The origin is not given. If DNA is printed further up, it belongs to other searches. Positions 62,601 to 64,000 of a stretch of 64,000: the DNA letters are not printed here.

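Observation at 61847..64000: Ehr-type (hydrogenase-like but probably Ni-free) energy-converting module with fused ferredoxin-small subunit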

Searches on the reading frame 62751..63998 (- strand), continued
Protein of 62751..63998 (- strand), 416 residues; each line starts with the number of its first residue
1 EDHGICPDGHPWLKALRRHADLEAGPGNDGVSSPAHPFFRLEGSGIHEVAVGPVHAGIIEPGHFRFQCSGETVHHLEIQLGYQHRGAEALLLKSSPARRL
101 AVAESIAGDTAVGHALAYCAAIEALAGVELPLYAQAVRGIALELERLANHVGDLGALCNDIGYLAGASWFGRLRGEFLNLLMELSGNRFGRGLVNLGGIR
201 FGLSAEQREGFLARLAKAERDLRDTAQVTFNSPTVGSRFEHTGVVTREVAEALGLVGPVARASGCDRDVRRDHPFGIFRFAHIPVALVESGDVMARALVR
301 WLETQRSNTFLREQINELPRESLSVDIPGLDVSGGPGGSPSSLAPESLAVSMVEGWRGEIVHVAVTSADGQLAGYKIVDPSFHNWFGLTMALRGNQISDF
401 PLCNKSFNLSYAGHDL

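Call 31: search_protein_representatives(protein=P0001)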
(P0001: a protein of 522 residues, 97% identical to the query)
Query: 522 residues. Proteins with E-value up to 0.001 (for the whole library): 6148; up to 1e-10: 3313; up to 1e-30: 854. The best 150 are listed.
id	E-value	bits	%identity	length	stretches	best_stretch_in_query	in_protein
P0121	6.6e-148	510.4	54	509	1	16-522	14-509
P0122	7.3e-147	507.0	61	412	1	86-522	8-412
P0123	1.5e-141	489.4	54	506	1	9-522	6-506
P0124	1.1e-132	460.1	52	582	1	77-522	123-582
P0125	8.4e-128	444.0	46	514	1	18-522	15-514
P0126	2.3e-124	432.7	49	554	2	132-522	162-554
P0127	1.0e-123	430.6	49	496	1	8-522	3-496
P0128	1.4e-123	430.1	50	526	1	7-522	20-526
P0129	4.8e-123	428.3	54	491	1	59-522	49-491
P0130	1.3e-121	423.7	51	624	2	143-522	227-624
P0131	5.8e-121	421.5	48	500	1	19-522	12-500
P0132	5.1e-120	418.4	48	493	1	8-522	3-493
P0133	6.2e-120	418.1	50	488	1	57-522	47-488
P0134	6.8e-120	417.9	45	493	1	20-522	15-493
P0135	3.1e-118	412.5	49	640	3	141-400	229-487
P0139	1.4e-115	403.7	46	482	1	21-522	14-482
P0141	2.1e-115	403.1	44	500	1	14-522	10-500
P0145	2.2e-113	396.5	43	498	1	21-522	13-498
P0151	2.6e-110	386.4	41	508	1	21-522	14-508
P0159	7.8e-106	371.6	42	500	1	12-522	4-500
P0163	4.5e-100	352.6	40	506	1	13-522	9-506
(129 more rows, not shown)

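Call 36: search_protein_families(library=ncbifam, proteins=[L002:3499-4239:+, L002:4289-4981:+, L002:4987-6975:+, L002:6977-7900:+, L002:7897-8550:+, L002:8556-9998:+], max_evalue=0.01)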
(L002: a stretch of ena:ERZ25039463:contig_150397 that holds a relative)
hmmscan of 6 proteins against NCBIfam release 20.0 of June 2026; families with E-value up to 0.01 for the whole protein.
L002:3499-4239:+ (246 aa): 8 families
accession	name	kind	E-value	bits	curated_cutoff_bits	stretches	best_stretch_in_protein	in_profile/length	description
NF047737.1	antiphage_MADS1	equivalog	1.9e-16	60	80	1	3-51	1-49/49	methylation-associated defense system helix-turn-helix domain-containing protein MAD1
TIGR01764.1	excise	domain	1.1e-14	54.5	28.8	1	5-51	1-47/49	excisionase family DNA-binding protein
TIGR00848.1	fruA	subfamily_domain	3e-14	53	103.5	1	83-206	3-126/129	fructose PTS transporter subunit IIA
NF007389.0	PRK09913.1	equivalog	8.6e-14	51.7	151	1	84-204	6-125/148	PTS fructose transporter subunit IIA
TIGR01419.1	nitro_reg_IIA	equivalog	1.5e-11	44.3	138.7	1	78-219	2-140/145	PTS IIA-like nitrogen regulatory protein PtsN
NF008145.0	PRK10896.1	equivalog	1e-05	25.3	221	1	81-225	13-156/161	PTS IIA-like nitrogen regulatory protein PtsN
NF008319.0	PRK11109.1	equivalog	0.00044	19.6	302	1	85-222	7-139/376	fused PTS fructose transporter subunit IIA/HPr protein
NF007293.0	PRK09765.1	equivalog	0.0022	16.6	763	1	77-223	3-150/639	PTS 2-O-a-mannosyl-D-glycerate transporter subunit IIABC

L002:4289-4981:+ (230 aa): 11 families
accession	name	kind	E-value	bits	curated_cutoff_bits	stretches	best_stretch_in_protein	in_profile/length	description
TIGR01419.1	nitro_reg_IIA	equivalog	3.2e-17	62.7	138.7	1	73-211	3-139/145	PTS IIA-like nitrogen regulatory protein PtsN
TIGR00848.1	fruA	subfamily_domain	2.3e-16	59.9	103.5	1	83-200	9-127/129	fructose PTS transporter subunit IIA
NF008145.0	PRK10896.1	equivalog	1.6e-15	57.2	221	1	93-210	31-148/161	PTS IIA-like nitrogen regulatory protein PtsN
NF007389.0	PRK09913.1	equivalog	2.4e-12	47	151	1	80-201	8-130/148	PTS fructose transporter subunit IIA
TIGR01764.1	excise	domain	7e-12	45.5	28.8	1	3-48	2-47/49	excisionase family DNA-binding protein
NF047737.1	antiphage_MADS1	equivalog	1.1e-11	44.8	80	1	3-47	4-48/49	methylation-associated defense system helix-turn-helix domain-containing protein MAD1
NF007293.0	PRK09765.1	equivalog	2e-08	33.3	763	1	113-223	46-157/639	PTS 2-O-a-mannosyl-D-glycerate transporter subunit IIABC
NF046037.1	carphisopro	domain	2.5e-06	27.6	38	1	5-33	11-39/54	carph-isopro domain-containing protein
NF011663.0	PRK15083.1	subfamily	9.6e-05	20.6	589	1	107-216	528-635/639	PTS mannitol transporter subunit IICBA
NF008319.0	PRK11109.1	equivalog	0.00024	20.5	302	1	117-216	44-140/376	fused PTS fructose transporter subunit IIA/HPr protein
NF033787.1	HTH_BldC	subfamily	0.0019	18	77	1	3-32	3-32/49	BldC family transcriptional regulator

L002:4987-6975:+ (662 aa): 74 families (the best 25 are shown)
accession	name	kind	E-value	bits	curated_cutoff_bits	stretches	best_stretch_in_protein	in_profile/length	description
NF005086.0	PRK06521.1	equivalog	5.1e-191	636.6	667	1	2-654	4-665/669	hydrogenase 4 subunit B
NF006418.0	PRK08667.1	equivalog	1.6e-141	472.9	794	1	2-654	2-638/644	hydrogenase membrane subunit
NF005958.0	PRK08042.1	equivalog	8.7e-90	302.2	727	1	4-599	5-578/608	formate hydrogenlyase subunit 3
NF006240.0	PRK08376.1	subfamily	1.5e-80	271.6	662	1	75-508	87-510/521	putative monovalent cation/H+ antiporter subunit D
NF006419.0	PRK08668.1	equivalog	3.5e-67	227.5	617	1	69-539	61-515/613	NADH dehydrogenase subunit M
NF009288.0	PRK12648.1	equivalog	5.2e-65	220.1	1104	1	9-503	6-483/954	monovalent cation/H+ antiporter subunit A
NF009310.0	PRK12668.1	equivalog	9.9e-65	219.4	564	1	73-544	63-473/584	Na(+)/H(+) antiporter subunit D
NF005097.0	PRK06525.1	equivalog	4.8e-64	216.8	430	1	10-479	9-463/480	hydrogenase 4 subunit D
TIGR01972.1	NDH_I_M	subfamily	9.4e-63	212.5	263.8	1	17-503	14-480/486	NADH-quinone oxidoreductase subunit M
TIGR00940.1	2a6301s01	subfamily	2.4e-61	208.1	920.45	1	72-503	69-501/793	monovalent cation:proton antiporter subunit A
NF009287.0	PRK12647.1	equivalog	1.4e-59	202.4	937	1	9-538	6-513/773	putative monovalent cation/H+ antiporter subunit A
NF005044.0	PRK06458.1-4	equivalog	1.3e-57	195.8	610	1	74-489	70-477/531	hydrogenase 4 subunit F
NF009285.0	PRK12645.1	equivalog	9.2e-56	189.5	1028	1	72-502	72-505/804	Na+/H+ antiporter subunit A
NF005141.0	PRK06590.1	equivalog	1.6e-54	185.9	556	1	7-657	6-610/615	NADH-quinone oxidoreductase subunit L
TIGR01974.1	NDH_I_L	subfamily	3.5e-53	181.5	407.5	1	10-586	8-574/630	NADH-quinone oxidoreductase subunit L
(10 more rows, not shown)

L002:6977-7900:+ (307 aa): 5 families
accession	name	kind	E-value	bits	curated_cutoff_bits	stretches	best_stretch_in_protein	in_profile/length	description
NF004741.0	PRK06076.1-2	equivalog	8.4e-11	41.6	305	1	28-302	49-327/337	NADH-quinone oxidoreductase subunit NuoH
NF004740.0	PRK06076.1-1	equivalog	1.7e-07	31.1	399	1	38-282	57-291/325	NADH-quinone oxidoreductase subunit NuoH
NF004744.0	PRK06076.1-5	equivalog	3.9e-05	23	542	1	31-252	68-281/372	NADH-quinone oxidoreductase subunit NuoH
NF004745.0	PRK06076.1-6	equivalog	4.3e-05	22.9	450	1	38-254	58-269/341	NADH-quinone oxidoreductase subunit NuoH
NF004742.0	PRK06076.1-3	equivalog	0.002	17.4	531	1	35-252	63-282/356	NADH-quinone oxidoreductase subunit NuoH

L002:7897-8550:+ (217 aa): 1 family
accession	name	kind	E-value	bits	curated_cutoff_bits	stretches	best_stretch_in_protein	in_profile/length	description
NF008556.0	PRK11492.1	equivalog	1.3e-22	80.7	136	1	9-217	13-216/216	hydrogenase 4 membrane subunit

L002:8556-9998:+ (480 aa): 73 families (the best 25 are shown)
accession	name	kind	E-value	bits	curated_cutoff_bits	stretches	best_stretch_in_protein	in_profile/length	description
NF005044.0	PRK06458.1-4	equivalog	3.2e-101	339.8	610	1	53-476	64-492/531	hydrogenase 4 subunit F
NF005045.0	PRK06458.1-5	equivalog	2.9e-90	303.6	543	1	7-480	10-484/484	hydrogenase 4 subunit F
NF005043.0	PRK06458.1-3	equivalog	2.2e-84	284.2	533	1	8-479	12-483/483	hydrogenase 4 subunit F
NF005041.0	PRK06458.1-1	equivalog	1.5e-75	255.2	951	1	47-467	56-483/526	hydrogenase 4 subunit F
NF005042.0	PRK06458.1-2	equivalog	1.7e-63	215.3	437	1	61-427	56-401/439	hydrogenase 4 subunit F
NF006427.0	PRK08676.1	equivalog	2e-63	215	511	1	30-475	28-480/486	hydrogenase membrane subunit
NF005086.0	PRK06521.1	equivalog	1.4e-52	179.1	667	1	32-475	49-503/669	hydrogenase 4 subunit B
TIGR01972.1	NDH_I_M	subfamily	8.2e-44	150.1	263.8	1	59-416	74-416/486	NADH-quinone oxidoreductase subunit M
NF006418.0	PRK08667.1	equivalog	4.3e-42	144.5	794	1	33-409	46-423/644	hydrogenase membrane subunit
NF006240.0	PRK08376.1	subfamily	7.3e-38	130.7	662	1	55-465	82-494/521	putative monovalent cation/H+ antiporter subunit D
TIGR01770.1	NDH_I_N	subfamily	2.1e-37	129.2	332.6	1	46-416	52-420/472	NADH-quinone oxidoreductase subunit NuoN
NF004920.0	PRK06277.1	equivalog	2.3e-37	128.9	578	1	64-473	66-470/478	energy conserving hydrogenase EhbF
TIGR01974.1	NDH_I_L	subfamily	2.6e-37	129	407.5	1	56-466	75-482/630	NADH-quinone oxidoreductase subunit L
NF005141.0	PRK06590.1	equivalog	3e-37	128.9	556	1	41-467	59-472/615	NADH-quinone oxidoreductase subunit L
NF006419.0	PRK08668.1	equivalog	3.9e-37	128.3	617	1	5-406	4-409/613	NADH dehydrogenase subunit M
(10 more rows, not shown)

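Call 37: search_protein_families(library=pfam, proteins=[L002:3499-4239:+, L002:4289-4981:+, L002:7897-8550:+, P0001], max_evalue=1)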
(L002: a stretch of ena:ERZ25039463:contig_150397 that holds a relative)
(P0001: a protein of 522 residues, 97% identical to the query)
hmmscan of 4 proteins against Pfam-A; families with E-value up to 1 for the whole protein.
L002:3499-4239:+ (246 aa): 4 families
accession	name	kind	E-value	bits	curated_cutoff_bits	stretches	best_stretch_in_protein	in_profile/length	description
PF00359.27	PTS_EIIA_2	-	2.4e-24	86.4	27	1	82-222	3-141/144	Phosphoenolpyruvate-dependent sugar phosphotransferase system, EIIA 2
PF12728.13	HTH_17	-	4.9e-14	52.8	27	1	5-54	1-50/51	Helix-turn-helix domain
PF08279.18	HTH_11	-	0.19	12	25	1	6-24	16-34/55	HTH domain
PF01381.28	HTH_3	-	0.25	11.9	23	1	4-34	8-38/55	Helix-turn-helix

L002:4289-4981:+ (230 aa): 20 families
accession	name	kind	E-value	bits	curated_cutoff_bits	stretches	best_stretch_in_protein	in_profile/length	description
PF00359.27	PTS_EIIA_2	-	2.8e-21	76.4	27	1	81-215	8-141/144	Phosphoenolpyruvate-dependent sugar phosphotransferase system, EIIA 2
PF12728.13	HTH_17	-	2.5e-15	56.9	27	1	3-48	2-47/51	Helix-turn-helix domain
PF00376.29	MerR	-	5e-05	23.5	28.2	1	5-32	2-30/38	MerR family regulatory protein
PF13384.12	HTH_23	-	8.9e-05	22.6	24.6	1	3-24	18-39/50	Homeodomain-like domain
PF13518.12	HTH_28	-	0.00011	22.7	25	1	4-24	14-34/52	Helix-turn-helix domain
PF13551.12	HTH_29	-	0.00015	22.2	28.1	1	4-24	14-34/64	Winged helix-turn helix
PF13542.12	HTH_Tnp_ISL3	-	0.0014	18.5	27.4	1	5-24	29-48/51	Helix-turn-helix domain of transposase family ISL3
PF15943.11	YdaS_toxin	-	0.0015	18.8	30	1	8-33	14-40/65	Bacterial toxin YdaS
PF01527.26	HTH_Tnp_1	-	0.0037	17.9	24.1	1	4-25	25-46/75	Transposase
PF13309.12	HTH_22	-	0.0043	17.5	29.6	1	5-24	44-63/63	HTH domain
PF13338.12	AbiEi_4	-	0.012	16.1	25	1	4-28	15-38/49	Transcriptional regulator, AbiEi antitoxin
PF05930.18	Phage_AlpA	-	0.021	15.1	21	1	3-31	4-32/51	Prophage CP4-57 regulatory protein (AlpA)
PF13936.12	HTH_38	-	0.024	14.8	27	1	5-23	23-41/44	Helix-turn-helix domain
PF13411.12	MerR_1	-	0.025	15.1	21.6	1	4-35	2-32/69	MerR HTH family regulatory protein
PF01381.28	HTH_3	-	0.028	14.9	23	1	5-27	12-34/55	Helix-turn-helix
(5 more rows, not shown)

L002:7897-8550:+ (217 aa): 1 family
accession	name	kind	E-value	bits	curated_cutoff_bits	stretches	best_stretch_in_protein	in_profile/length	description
PF00420.29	Oxidored_q2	-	0.0052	16.9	26.1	1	131-216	5-94/95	NADH-ubiquinone/plastoquinone oxidoreductase chain 4L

P0001 (522 aa): 3 families
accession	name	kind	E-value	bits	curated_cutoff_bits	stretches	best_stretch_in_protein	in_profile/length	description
PF00346.24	Complex1_49kDa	-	4.9e-33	114.8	24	2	266-428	1-163/271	Respiratory-chain NADH dehydrogenase, 49 Kd subunit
PF00329.25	Complex1_30kDa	-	3.8e-05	24.7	22.5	1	78-129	57-110/124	Respiratory-chain NADH dehydrogenase, 30 Kd subunit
PF00374.24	NiFeSe_Hases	-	0.00023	20.7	25.8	1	191-257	1-67/508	Nickel-dependent hydrogenase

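Call 52: list_cluster_members(proteins=[P0125, P0127, P0132, P0134, P0139, P0141, P0145, P0151, P0159, P0163])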
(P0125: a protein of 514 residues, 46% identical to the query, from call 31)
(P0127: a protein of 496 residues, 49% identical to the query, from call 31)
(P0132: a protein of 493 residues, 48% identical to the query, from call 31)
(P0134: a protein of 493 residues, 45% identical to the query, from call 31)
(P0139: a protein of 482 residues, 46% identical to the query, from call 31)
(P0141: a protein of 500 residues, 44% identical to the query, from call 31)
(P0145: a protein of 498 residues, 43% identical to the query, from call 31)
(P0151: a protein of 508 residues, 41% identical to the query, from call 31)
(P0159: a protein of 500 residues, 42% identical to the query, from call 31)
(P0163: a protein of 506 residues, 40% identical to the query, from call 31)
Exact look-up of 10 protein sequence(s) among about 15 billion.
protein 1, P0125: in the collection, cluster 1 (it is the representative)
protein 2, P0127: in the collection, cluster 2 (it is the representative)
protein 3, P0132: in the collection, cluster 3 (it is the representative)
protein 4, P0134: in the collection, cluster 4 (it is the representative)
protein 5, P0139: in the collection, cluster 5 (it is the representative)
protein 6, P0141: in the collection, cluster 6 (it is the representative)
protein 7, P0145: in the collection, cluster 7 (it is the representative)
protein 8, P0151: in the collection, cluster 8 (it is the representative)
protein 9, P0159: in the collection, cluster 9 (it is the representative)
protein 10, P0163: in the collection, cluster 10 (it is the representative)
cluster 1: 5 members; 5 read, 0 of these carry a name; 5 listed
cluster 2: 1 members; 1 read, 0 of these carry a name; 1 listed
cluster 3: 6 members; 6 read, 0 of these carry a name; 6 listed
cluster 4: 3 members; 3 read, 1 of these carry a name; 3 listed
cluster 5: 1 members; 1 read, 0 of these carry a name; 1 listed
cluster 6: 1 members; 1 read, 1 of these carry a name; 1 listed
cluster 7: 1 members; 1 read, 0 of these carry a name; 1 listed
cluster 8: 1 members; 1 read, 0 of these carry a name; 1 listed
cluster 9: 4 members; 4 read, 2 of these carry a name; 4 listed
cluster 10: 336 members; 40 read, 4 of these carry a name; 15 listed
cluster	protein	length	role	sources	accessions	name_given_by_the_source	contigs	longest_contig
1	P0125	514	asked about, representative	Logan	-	-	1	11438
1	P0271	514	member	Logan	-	-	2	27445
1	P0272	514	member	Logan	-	-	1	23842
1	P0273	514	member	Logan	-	-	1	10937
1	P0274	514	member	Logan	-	-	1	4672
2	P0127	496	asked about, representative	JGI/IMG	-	-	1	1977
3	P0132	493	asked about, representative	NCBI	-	-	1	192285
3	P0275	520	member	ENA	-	-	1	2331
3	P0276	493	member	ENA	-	-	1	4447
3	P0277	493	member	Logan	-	-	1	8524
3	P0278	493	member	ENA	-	-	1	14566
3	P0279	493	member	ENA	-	-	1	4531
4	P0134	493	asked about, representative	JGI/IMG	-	-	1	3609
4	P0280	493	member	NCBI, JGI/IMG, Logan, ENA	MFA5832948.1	MAG: hydrogenase [Bacteroidota bacterium]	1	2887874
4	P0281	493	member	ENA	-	-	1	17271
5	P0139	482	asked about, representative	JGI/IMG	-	-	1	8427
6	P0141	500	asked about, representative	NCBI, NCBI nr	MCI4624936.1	MAG: hypothetical protein L3V56_03145 [Candidatus Magnetoovum sp. WYHC-5] | hypothetical protein [Candidatus Magnetoovum sp. WYHC-5]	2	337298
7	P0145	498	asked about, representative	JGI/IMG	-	-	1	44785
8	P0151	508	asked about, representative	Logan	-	-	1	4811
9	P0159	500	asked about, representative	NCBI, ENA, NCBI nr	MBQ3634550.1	MAG: NADH dehydrogenase subunit [Bacteroidales bacterium] | NADH dehydrogenase subunit [Bacteroidales bacterium]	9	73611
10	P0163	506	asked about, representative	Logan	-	-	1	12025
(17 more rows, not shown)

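Call 57: predict_structure(alignment_id=A1)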
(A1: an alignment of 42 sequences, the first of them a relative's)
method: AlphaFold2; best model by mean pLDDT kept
length: 522 residues; sequences in the alignment: 42
mean_pLDDT: 70.9   pTM: 0.76
mean pLDDT of the five models: 70.9, 71.0, 70.6, 70.6, 68.6
residues with pLDDT >= 90: 159; 70-90: 155; 50-70: 58; < 50: 150
segments of 3 or more residues with pLDDT < 50: 1-3, 122-168, 173-175, 177-189, 351-375, 377-397, 489-522
pLDDT, mean of each block of 10 residues (from residue 1): 68 94 94 91 88 72 91 88 88 79 83 79 47 43 33 43 39 47 46 79 83 79 94 91 92 86 74 89 94 85 91 94 93 79 60 45 33 36 40 45 71 87 86 71 62 92 82 92 70 39 34 34 27
secondary structure, 60 per line:
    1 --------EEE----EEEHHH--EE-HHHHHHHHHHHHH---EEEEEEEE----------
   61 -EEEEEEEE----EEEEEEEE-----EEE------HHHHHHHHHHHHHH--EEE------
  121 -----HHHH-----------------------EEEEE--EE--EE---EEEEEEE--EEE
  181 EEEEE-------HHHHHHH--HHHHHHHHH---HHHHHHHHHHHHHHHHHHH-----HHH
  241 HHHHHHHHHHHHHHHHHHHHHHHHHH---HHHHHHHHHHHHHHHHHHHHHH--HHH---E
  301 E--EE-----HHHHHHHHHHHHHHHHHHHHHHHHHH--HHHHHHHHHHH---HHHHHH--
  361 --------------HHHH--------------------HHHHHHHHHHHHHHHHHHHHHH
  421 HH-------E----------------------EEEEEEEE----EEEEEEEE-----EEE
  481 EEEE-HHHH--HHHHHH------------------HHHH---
elements in order: E9-11 E16-18 H27-39 E43-50 E62-69 E74-81 E87-89 H96-109 E112-114 H126-129 E153-157 E169-175 E178-185 H193-199 H202-210 H214-232 H238-266 H270-291 H311-336 H339-349 H353-358 H375-378 H399-422 E453-460 E465-472 E478-484 H486-489 H492-497 H516-519

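Call 59: fold_search(model_id=the predicted structure, library=pdb)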
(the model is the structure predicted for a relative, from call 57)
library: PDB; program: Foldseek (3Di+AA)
matches with E <= 10: 748; with E <= 0.001: 221
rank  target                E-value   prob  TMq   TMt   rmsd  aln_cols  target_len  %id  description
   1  7z0s_E                3.9e-25  1.00  0.74  0.73   6.0       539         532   25  Structure of the Escherichia coli formate hydrogenlyase complex (anaerobic preparation, without formate dehydrogenase  (released 2022-09-28)
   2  7z7t_C                3.6e-19  1.00  0.73  0.66   7.1       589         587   18  Complex I from E. coli, LMNG-purified, under Turnover at pH 6, Open state (released 2022-09-21)
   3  7p7j_C                1.8e-18  1.00  0.73  0.66   7.1       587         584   19  Complex I from E. coli, DDM/LMNG-purified, with DQ, Open state (released 2022-09-21)
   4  7p7l_C                5.0e-18  1.00  0.73  0.66   7.1       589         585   18  Complex I from E. coli, DDM/LMNG-purified, with NADH and FMN, Open state (released 2022-09-21)
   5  7p69_C                5.8e-18  1.00  0.69  0.64   6.2       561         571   18  Complex I from E. coli, DDM/LMNG-purified, under Turnover at pH 6, Resting state (released 2022-09-21)
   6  7z84_C                6.1e-18  1.00  0.71  0.64   6.3       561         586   18  Complex I from E. coli, DDM/LMNG-purified, under Turnover at pH 8, Open-ready state (released 2022-09-21)
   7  7zci_C                7.8e-18  1.00  0.69  0.64   6.3       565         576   18  Complex I from E. coli, LMNG-purified, under Turnover at pH 6, Resting state (released 2022-09-21)
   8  7nz1_D                9.1e-18  1.00  0.73  0.67   6.3       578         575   18  Respiratory complex I from Escherichia coli - focused refinement of cytoplasmic arm (released 2021-08-18)
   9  7p63_C                1.1e-17  1.00  0.73  0.66   7.0       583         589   18  Complex I from E. coli, DDM/LMNG-purified, under Turnover at pH 6, Closed state (released 2022-09-21)
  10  7z7v_C                1.2e-17  1.00  0.71  0.64   7.0       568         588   18  Complex I from E. coli, LMNG-purified, under Turnover at pH 6, Open-ready state (released 2022-09-21)
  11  7p7k_C                1.6e-17  1.00  0.71  0.66   7.0       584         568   19  Complex I from E. coli, DDM/LMNG-purified, with DQ, Resting state (released 2022-09-21)
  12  7nyr_D                1.7e-17  1.00  0.74  0.66   6.3       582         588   19  Respiratory complex I from Escherichia coli - conformation 1 (released 2021-08-25)
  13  7p64_C                2.9e-17  1.00  0.73  0.66   7.1       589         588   18  Complex I from E. coli, DDM/LMNG-purified, under Turnover at pH 6, Open state (released 2022-09-21)
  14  7q5y_B                3.3e-17  1.00  0.70  0.64   7.5       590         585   19  Structure of NADH:ubichinon oxidoreductase (complex I) of the hyperthermophilic eubacterium Aquifex aeolicus (released 2022-11-16)
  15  9q8i_C                4.9e-17  1.00  0.72  0.65   6.2       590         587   19  Cryo-EM structure of E. coli complex I variant V96P/N142M (NuoE) (released 2025-11-05)
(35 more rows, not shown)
